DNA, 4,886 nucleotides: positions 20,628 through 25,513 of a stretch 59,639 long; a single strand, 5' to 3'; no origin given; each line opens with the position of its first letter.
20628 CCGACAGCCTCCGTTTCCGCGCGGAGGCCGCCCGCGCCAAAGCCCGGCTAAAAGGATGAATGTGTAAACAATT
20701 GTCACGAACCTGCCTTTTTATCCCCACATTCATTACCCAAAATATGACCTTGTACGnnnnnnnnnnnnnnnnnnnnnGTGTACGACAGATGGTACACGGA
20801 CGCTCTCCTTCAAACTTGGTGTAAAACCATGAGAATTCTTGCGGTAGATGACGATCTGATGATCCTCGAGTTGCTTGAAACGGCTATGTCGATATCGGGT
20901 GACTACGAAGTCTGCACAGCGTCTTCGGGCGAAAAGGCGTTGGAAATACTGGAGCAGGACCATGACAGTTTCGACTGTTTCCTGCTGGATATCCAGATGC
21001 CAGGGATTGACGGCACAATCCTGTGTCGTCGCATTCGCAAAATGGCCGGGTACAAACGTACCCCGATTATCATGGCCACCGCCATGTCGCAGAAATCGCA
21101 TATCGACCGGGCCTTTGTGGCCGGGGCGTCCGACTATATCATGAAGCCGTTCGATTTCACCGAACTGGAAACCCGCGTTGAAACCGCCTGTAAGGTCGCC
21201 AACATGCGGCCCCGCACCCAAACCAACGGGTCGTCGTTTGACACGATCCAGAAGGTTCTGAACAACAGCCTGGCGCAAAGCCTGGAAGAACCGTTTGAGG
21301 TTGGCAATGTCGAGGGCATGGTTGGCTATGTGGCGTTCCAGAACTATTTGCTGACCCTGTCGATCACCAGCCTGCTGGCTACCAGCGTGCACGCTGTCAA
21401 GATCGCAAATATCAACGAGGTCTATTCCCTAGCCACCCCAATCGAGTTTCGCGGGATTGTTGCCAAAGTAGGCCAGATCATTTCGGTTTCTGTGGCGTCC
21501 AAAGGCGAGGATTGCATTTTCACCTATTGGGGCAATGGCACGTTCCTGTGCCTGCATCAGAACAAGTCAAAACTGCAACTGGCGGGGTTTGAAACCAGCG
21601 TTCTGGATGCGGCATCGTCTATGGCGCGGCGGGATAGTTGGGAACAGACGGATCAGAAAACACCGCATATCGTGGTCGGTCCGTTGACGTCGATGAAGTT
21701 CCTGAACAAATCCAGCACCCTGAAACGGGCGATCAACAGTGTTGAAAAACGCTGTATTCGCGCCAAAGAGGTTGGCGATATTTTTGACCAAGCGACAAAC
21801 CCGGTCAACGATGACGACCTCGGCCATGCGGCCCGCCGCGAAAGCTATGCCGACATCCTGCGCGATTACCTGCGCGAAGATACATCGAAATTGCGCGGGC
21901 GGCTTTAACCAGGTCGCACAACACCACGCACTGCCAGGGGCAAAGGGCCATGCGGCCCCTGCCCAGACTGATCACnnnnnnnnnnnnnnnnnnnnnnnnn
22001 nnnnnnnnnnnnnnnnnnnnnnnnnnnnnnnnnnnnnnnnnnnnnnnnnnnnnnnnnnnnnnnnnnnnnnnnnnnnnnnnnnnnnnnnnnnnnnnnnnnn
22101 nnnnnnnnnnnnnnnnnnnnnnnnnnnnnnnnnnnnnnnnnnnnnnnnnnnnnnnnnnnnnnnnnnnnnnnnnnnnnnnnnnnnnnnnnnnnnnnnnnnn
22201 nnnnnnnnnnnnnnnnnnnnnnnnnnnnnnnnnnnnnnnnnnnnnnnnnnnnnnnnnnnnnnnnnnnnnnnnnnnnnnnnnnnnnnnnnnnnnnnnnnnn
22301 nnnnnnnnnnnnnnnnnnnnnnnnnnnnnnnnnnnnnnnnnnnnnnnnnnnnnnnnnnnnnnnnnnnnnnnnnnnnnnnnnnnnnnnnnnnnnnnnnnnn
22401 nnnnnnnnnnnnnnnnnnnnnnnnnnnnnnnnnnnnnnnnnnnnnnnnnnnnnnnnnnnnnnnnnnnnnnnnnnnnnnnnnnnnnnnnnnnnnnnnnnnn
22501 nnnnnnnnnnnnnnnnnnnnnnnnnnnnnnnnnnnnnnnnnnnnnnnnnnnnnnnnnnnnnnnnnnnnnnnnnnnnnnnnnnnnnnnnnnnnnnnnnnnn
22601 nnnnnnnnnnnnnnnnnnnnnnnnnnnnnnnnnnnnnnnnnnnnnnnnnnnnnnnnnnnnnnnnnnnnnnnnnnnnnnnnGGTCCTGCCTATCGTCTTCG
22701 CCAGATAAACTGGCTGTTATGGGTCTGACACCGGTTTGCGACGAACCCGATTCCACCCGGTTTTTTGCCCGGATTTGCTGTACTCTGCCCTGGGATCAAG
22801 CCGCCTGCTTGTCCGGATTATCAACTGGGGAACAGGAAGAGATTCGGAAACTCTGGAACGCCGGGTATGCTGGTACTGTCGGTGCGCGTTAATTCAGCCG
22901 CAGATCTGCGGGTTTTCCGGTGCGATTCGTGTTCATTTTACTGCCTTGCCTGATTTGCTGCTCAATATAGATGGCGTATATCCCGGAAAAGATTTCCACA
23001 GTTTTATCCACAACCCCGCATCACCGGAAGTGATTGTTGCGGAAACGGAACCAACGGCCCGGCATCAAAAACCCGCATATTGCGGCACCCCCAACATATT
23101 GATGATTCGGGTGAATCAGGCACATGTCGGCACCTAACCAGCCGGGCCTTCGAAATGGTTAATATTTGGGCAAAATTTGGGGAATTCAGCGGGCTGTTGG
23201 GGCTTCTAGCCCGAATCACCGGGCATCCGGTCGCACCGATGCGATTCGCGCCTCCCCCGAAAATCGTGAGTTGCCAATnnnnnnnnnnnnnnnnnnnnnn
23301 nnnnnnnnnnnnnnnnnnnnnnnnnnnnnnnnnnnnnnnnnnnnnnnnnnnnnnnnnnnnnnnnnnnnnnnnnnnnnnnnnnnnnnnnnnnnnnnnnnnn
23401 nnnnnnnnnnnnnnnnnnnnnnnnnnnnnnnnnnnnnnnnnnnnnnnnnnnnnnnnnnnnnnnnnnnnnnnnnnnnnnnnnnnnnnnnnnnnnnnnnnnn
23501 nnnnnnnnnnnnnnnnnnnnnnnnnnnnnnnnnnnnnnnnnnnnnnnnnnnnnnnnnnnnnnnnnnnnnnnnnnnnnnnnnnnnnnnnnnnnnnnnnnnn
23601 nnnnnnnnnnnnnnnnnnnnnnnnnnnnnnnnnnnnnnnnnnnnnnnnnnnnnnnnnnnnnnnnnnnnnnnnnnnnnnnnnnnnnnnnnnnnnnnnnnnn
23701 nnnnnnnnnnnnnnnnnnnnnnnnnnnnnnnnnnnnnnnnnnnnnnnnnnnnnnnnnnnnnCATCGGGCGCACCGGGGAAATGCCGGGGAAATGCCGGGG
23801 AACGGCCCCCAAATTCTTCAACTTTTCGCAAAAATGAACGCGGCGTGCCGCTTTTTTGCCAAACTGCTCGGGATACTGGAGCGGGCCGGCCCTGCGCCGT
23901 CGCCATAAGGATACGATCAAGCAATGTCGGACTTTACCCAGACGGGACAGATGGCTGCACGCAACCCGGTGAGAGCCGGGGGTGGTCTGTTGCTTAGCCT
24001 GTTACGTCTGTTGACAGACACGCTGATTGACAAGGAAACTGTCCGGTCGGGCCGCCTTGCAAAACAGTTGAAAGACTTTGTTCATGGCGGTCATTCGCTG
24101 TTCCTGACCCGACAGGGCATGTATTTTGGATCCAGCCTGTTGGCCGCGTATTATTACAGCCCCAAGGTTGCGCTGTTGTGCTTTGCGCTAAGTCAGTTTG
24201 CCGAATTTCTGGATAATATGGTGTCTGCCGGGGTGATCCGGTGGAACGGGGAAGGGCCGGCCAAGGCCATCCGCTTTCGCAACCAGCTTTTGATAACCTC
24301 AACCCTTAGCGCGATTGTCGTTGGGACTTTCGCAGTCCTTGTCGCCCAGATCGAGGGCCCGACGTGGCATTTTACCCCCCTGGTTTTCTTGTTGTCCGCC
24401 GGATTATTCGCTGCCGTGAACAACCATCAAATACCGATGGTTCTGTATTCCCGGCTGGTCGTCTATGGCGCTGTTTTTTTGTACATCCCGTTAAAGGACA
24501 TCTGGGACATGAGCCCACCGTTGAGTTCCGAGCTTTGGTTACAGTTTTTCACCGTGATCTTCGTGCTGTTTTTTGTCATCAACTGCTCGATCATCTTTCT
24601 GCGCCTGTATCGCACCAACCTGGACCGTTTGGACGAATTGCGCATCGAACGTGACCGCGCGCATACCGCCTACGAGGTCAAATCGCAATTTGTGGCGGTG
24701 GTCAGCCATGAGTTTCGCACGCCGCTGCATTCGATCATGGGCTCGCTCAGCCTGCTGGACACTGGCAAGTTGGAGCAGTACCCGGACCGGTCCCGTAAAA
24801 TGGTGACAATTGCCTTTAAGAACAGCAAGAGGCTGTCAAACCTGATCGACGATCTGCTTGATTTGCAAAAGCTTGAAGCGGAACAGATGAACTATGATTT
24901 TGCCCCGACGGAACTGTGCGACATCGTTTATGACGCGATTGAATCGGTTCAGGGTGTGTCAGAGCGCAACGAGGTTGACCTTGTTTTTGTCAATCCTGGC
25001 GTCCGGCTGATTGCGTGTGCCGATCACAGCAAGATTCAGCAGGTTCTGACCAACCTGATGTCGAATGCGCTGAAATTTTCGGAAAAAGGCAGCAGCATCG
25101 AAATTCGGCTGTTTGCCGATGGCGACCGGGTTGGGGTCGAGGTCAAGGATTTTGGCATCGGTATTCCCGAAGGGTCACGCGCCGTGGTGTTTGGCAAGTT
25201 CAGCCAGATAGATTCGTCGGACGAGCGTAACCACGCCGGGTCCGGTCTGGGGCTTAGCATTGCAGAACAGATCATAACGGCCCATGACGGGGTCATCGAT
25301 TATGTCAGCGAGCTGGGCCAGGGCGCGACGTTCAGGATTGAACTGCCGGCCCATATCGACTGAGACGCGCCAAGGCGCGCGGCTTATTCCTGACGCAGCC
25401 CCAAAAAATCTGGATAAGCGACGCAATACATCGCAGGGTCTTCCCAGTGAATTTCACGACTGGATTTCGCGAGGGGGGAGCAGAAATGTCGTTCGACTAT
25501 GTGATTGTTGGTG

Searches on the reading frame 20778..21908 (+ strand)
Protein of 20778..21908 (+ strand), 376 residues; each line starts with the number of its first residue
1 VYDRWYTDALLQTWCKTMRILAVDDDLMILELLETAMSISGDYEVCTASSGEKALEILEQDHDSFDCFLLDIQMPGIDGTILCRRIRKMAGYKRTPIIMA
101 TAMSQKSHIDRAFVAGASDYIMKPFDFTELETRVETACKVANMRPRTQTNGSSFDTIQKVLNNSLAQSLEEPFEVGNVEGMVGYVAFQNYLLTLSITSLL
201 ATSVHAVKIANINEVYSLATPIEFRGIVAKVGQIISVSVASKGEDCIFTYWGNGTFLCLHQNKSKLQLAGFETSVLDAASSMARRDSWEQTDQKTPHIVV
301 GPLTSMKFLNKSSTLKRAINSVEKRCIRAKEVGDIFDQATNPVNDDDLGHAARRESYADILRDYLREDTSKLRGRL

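Call 103: search_protein_families(library=pfam, proteins=[window:20778-21908:+], max_evalue=1e-8)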
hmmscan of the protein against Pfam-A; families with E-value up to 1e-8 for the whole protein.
window:20778-21908:+ (376 aa): 1 family
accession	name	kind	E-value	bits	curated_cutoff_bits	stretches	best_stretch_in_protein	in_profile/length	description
PF00072.30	Response_reg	-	9e-28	97.1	30.2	1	20-134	1-110/111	Response regulator receiver domain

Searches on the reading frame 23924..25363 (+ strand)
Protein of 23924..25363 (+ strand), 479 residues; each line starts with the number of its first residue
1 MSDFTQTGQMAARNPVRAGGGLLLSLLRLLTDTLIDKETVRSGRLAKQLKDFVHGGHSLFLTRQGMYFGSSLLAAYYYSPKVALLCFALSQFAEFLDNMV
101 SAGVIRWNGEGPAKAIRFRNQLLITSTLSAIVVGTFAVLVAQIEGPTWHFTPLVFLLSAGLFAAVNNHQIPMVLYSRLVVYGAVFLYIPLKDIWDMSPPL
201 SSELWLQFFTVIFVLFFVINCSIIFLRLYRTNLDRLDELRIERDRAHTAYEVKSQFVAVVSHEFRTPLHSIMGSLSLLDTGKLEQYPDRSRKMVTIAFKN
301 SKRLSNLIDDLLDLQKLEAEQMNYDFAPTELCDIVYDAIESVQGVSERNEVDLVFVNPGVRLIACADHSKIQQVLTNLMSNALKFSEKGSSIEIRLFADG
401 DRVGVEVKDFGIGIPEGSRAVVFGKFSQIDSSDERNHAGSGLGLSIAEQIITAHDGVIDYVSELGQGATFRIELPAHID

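Call 69: search_protein_families(library=pfam, proteins=[window:23924-25363:+], max_evalue=0.000001)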
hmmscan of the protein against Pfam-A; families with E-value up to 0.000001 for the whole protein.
window:23924-25363:+ (479 aa): 2 families
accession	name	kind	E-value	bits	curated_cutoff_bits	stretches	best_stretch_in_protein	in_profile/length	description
PF02518.31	HATPase_c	-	1.9e-27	96.3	26.4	1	367-476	2-109/111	Histidine kinase-, DNA gyrase B-, and HSP90-like ATPase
PF00512.31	HisKA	-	1.3e-18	67.2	26.9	1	253-320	2-66/66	His Kinase A (phospho-acceptor) domain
